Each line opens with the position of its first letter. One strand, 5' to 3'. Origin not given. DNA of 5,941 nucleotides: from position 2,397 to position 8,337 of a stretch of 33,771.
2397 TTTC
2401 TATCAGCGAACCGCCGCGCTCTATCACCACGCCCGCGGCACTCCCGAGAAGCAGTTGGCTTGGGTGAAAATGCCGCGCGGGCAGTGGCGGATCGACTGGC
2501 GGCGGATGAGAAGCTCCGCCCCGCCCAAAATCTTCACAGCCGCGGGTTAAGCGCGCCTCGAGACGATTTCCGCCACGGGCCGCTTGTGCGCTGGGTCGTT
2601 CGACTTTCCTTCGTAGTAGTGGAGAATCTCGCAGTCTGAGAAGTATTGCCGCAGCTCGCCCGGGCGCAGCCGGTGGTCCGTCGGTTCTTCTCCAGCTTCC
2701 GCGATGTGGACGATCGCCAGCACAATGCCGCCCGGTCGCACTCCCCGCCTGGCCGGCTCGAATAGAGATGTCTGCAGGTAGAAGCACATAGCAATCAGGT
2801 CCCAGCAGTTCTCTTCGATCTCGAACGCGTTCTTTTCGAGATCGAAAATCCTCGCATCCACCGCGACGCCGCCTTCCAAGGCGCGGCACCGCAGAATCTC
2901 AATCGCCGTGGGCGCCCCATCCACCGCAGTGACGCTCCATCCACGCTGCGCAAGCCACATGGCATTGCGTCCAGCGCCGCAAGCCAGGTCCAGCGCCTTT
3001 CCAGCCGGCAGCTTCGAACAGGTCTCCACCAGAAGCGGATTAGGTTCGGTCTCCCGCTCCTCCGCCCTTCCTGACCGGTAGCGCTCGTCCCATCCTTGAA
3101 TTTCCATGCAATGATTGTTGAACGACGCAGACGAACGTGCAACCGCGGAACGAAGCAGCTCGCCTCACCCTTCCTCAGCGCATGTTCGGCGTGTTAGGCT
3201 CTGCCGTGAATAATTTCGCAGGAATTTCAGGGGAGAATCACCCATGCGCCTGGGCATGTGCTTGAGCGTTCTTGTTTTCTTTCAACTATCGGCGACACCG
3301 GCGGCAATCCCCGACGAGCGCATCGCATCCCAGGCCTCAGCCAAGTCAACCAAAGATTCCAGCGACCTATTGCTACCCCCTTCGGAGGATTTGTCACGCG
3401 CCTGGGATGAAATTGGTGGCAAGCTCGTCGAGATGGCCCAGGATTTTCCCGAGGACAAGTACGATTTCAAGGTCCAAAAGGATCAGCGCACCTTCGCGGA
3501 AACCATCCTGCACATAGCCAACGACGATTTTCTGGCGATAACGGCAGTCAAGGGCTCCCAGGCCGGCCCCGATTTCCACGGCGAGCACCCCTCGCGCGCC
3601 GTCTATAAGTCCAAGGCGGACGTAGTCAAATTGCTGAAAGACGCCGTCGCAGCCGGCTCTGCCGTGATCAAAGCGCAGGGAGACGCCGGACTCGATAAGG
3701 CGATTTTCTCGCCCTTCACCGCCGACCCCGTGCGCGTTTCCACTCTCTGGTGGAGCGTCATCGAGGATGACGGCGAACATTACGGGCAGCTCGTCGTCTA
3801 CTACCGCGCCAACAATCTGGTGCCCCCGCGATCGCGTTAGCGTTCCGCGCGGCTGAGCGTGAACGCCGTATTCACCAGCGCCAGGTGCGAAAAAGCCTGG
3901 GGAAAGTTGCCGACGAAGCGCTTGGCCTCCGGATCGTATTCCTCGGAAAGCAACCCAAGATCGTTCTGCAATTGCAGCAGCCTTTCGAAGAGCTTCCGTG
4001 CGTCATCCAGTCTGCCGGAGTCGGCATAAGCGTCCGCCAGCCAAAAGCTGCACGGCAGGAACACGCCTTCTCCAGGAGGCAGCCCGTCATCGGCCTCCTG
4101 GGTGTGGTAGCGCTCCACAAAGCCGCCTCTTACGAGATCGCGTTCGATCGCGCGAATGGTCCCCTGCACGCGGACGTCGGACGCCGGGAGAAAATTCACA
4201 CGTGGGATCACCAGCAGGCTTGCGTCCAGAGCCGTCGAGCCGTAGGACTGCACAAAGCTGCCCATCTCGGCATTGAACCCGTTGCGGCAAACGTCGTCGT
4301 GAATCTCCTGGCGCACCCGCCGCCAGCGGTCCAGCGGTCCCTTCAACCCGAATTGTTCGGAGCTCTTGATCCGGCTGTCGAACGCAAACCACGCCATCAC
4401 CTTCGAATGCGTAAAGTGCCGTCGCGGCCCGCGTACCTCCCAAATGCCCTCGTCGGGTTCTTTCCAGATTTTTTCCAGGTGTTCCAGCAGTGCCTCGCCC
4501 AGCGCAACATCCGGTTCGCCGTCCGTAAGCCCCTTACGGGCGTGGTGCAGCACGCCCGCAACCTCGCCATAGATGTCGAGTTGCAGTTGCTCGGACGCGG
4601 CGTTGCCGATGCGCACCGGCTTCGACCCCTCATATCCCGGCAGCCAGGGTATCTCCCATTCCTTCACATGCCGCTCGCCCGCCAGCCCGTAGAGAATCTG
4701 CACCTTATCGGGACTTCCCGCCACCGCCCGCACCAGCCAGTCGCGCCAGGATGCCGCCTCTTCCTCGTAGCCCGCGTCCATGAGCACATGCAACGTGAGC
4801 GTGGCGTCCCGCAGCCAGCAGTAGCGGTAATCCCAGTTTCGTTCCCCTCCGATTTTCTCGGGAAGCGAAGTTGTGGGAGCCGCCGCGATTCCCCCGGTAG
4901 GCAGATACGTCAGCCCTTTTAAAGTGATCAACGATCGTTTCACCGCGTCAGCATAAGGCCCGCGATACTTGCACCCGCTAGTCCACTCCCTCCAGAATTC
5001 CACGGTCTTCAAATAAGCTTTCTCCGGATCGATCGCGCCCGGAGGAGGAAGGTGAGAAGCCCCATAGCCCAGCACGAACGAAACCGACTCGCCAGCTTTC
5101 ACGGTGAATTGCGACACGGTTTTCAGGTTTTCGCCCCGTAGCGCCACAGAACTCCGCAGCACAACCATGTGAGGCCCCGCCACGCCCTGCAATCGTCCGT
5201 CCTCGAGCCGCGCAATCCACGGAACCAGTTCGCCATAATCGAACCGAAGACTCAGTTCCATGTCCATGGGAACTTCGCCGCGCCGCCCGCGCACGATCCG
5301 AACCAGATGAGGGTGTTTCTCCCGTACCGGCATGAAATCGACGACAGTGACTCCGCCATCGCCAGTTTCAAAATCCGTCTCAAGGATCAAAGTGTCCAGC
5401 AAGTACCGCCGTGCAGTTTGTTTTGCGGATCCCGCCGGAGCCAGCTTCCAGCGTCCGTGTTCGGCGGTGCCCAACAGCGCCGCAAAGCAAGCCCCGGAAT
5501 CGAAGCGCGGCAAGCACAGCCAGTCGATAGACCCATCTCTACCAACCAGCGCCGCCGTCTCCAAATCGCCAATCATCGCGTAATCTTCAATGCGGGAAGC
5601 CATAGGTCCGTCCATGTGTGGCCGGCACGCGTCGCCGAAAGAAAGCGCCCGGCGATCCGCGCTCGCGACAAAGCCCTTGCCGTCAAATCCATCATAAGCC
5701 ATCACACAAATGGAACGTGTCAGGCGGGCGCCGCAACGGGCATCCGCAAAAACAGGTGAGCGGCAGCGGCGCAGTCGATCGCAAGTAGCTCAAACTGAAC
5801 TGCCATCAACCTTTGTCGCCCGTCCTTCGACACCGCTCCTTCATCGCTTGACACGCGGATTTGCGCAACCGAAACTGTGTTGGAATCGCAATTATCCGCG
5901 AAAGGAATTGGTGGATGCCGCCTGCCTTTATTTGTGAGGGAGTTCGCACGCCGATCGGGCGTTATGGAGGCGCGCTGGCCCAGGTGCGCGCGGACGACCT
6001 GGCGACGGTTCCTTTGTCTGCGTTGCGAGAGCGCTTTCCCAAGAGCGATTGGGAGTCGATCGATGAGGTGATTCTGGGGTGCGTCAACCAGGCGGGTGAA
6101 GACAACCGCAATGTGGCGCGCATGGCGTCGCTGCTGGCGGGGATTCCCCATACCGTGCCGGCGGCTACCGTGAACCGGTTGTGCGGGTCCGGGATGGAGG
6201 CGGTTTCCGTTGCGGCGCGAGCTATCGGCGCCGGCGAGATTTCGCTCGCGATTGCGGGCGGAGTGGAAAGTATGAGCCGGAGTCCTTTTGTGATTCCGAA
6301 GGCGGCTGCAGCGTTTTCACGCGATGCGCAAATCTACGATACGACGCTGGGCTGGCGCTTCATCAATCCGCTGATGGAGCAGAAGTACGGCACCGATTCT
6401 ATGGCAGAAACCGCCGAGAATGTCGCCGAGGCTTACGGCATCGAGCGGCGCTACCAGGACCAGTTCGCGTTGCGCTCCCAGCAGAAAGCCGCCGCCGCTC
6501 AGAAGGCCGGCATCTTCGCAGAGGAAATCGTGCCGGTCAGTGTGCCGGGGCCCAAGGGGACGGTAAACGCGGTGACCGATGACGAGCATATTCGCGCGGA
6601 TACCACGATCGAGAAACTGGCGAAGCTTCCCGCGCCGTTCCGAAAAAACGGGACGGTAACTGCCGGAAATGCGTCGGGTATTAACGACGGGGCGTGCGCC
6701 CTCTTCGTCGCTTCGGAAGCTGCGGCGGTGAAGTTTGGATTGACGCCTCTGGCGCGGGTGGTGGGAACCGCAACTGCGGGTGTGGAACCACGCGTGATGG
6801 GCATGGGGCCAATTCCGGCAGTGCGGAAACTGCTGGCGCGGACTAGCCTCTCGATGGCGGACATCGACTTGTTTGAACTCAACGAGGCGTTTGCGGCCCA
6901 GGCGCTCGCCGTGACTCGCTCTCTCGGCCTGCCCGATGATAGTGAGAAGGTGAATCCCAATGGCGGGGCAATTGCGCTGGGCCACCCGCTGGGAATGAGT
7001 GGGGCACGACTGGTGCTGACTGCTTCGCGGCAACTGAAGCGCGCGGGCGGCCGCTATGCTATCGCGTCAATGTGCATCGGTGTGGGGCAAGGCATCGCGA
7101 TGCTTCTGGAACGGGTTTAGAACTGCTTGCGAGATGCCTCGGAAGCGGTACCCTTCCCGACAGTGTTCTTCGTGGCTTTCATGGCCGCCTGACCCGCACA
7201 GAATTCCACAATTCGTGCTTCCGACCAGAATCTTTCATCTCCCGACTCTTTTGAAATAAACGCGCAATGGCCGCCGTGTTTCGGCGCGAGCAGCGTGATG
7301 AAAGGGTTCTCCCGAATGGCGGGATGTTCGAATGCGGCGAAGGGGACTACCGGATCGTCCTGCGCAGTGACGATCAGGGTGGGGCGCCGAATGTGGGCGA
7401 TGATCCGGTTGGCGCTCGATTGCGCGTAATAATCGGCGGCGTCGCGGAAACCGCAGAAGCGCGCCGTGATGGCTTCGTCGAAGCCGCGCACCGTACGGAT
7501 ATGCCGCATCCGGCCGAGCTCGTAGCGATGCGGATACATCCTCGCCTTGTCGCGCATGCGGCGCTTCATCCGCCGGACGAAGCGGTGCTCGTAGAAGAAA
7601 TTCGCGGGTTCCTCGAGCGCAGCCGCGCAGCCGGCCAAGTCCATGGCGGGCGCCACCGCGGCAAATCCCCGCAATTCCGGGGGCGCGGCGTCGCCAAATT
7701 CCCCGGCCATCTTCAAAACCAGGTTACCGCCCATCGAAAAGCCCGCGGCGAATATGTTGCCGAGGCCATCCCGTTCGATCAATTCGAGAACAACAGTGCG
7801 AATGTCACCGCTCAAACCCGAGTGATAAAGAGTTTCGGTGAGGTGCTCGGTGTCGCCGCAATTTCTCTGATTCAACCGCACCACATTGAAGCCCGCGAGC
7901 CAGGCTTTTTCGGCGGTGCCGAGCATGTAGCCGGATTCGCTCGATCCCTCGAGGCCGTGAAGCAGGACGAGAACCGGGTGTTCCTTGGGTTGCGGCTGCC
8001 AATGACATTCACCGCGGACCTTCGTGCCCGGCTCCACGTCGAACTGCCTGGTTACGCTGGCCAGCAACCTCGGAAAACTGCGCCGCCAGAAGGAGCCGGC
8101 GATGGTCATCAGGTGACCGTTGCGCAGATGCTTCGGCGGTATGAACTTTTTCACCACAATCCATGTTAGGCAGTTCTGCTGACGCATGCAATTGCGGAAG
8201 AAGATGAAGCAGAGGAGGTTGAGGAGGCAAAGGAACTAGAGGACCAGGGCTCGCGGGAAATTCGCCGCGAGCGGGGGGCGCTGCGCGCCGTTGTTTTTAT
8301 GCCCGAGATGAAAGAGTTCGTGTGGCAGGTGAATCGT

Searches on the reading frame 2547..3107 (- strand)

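Call 22: search_protein_families(library=pfam, proteins=[window:2547-3107:-], max_evalue=0.001)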
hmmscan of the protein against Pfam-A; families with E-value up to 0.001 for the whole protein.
window:2547-3107:- (186 aa): 8 families
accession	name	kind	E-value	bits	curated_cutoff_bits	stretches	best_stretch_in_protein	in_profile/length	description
PF03848.20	TehB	-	1.1e-12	48.2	20.4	1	27-167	23-171/193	Tellurite resistance protein TehB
PF13649.12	Methyltransf_25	-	3.2e-11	44.2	27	1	39-127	2-97/97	Methyltransferase domain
PF08241.18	Methyltransf_11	-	2.5e-09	38.1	21.2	1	39-130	1-94/95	Methyltransferase domain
PF05724.17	TPMT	-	1.5e-07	31.7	26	1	2-70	2-73/218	Thiopurine S-methyltransferase (TPMT)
PF08242.18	Methyltransf_12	-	3.5e-06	28.1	30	1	39-127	1-96/98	Methyltransferase domain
PF05175.20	MTS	-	2.8e-05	24.3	23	1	25-93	22-93/170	Methyltransferase small domain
PF13847.12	Methyltransf_31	-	0.00015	22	27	1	36-131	5-109/145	Methyltransferase domain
PF13489.12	Methyltransf_23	-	0.0002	21.5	27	1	31-107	17-87/164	Methyltransferase domain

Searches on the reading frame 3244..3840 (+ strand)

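Call 22: search_protein_families(library=pfam, proteins=[window:3244-3840:+], max_evalue=0.001)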
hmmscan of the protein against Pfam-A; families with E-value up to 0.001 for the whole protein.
window:3244-3840:+ (198 aa): 1 family
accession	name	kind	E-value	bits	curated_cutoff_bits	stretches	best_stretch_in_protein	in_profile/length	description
PF12867.12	DinB_2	-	7.5e-07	30.1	24.8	1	60-183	8-128/128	DinB superfamily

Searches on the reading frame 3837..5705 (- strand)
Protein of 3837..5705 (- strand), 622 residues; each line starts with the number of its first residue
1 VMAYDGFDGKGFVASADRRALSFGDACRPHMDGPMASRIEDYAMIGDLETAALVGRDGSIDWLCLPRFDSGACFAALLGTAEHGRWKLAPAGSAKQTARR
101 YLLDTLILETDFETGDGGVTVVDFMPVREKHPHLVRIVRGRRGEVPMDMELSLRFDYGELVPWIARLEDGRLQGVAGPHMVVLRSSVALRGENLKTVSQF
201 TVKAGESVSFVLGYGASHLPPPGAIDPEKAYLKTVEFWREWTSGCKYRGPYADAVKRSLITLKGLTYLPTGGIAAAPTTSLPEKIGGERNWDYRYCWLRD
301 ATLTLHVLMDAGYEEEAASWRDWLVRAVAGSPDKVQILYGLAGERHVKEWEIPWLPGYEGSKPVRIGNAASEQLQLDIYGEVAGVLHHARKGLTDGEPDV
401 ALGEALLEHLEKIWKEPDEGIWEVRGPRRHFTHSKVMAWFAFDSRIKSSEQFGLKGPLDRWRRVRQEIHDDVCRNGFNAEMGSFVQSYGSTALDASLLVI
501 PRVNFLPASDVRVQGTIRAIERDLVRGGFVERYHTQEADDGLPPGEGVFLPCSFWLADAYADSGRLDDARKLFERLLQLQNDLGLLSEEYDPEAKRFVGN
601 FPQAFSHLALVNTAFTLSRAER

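Call 22: search_protein_families(library=pfam, proteins=[window:3837-5705:-], max_evalue=0.001)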
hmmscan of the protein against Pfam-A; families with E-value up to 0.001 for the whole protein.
window:3837-5705:- (622 aa): 4 families
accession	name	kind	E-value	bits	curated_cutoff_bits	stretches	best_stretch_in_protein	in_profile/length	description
PF00723.27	Glyco_hydro_15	-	9.5e-79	265.7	22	1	249-614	1-426/427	Glycosyl hydrolases family 15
PF19291.4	TREH_N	-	1.2e-21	77.3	23.1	1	30-185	6-155/211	Trehalase-like, N-terminal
PF07719.23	TPR_2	-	4.6e-05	23.7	27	1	554-581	5-32/34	Tetratricopeptide repeat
PF13428.12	TPR_14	-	0.00037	21.4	23.5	0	555-582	6-33/44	Tetratricopeptide repeat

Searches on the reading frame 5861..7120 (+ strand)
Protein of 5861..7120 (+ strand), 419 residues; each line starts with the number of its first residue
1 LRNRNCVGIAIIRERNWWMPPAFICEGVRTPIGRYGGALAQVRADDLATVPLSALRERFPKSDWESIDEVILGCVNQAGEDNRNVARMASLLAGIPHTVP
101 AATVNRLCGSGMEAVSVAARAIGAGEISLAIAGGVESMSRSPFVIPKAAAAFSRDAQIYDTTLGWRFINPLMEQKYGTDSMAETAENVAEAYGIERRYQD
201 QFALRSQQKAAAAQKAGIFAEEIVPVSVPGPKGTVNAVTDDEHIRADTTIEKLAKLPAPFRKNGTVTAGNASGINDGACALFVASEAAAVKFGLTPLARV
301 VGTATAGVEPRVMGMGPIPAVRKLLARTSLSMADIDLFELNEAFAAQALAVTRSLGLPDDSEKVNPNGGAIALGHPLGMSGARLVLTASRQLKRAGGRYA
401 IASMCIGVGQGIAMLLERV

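Call 22: search_protein_families(library=pfam, proteins=[window:5861-7120:+], max_evalue=0.001)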
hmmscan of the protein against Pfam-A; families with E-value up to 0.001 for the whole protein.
window:5861-7120:+ (419 aa): 4 families
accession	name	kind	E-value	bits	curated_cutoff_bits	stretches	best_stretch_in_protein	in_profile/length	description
PF00108.29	Thiolase_N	-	1.3e-77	261.2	26.4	1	23-286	2-259/260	Thiolase, N-terminal domain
PF02803.24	Thiolase_C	-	4e-47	159.3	27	1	294-418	1-123/123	Thiolase, C-terminal domain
PF00109.32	ketoacyl-synt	-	6.8e-05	23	20.8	1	100-154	166-221/252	Beta-ketoacyl synthase, N-terminal domain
PF22691.2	Thiolase_C_1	-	0.00096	19.3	28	0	364-415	83-133/144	Thiolase C-terminal domain-like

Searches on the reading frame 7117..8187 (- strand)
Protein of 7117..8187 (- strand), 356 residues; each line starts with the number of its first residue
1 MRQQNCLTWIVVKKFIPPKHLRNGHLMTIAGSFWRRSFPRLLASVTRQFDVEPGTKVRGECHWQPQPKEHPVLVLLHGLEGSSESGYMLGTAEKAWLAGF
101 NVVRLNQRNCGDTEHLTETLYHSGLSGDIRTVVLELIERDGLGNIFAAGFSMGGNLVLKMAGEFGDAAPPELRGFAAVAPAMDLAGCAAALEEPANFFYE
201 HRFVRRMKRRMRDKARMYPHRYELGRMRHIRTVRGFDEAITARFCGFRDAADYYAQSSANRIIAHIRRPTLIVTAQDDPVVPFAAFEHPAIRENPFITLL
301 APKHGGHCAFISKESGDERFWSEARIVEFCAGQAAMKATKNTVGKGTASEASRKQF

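Call 22: search_protein_families(library=pfam, proteins=[window:7117-8187:-], max_evalue=0.001)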
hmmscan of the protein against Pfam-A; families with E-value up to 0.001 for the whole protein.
window:7117-8187:- (356 aa): 4 families
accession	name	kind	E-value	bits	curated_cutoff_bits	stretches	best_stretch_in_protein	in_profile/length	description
PF00561.26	Abhydrolase_1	-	1.2e-15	58.3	25.8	1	71-313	1-244/245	alpha/beta hydrolase fold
PF12697.13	Abhydrolase_6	-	1.2e-11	46.1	26.3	1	73-311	1-208/217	Alpha/beta hydrolase family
PF12146.15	Hydrolase_4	-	4.8e-10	39.6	27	1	70-284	4-208/239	Serine aminopeptidase, S33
PF07859.19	Abhydrolase_3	-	0.00025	21.3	25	0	143-211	71-143/210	alpha/beta hydrolase fold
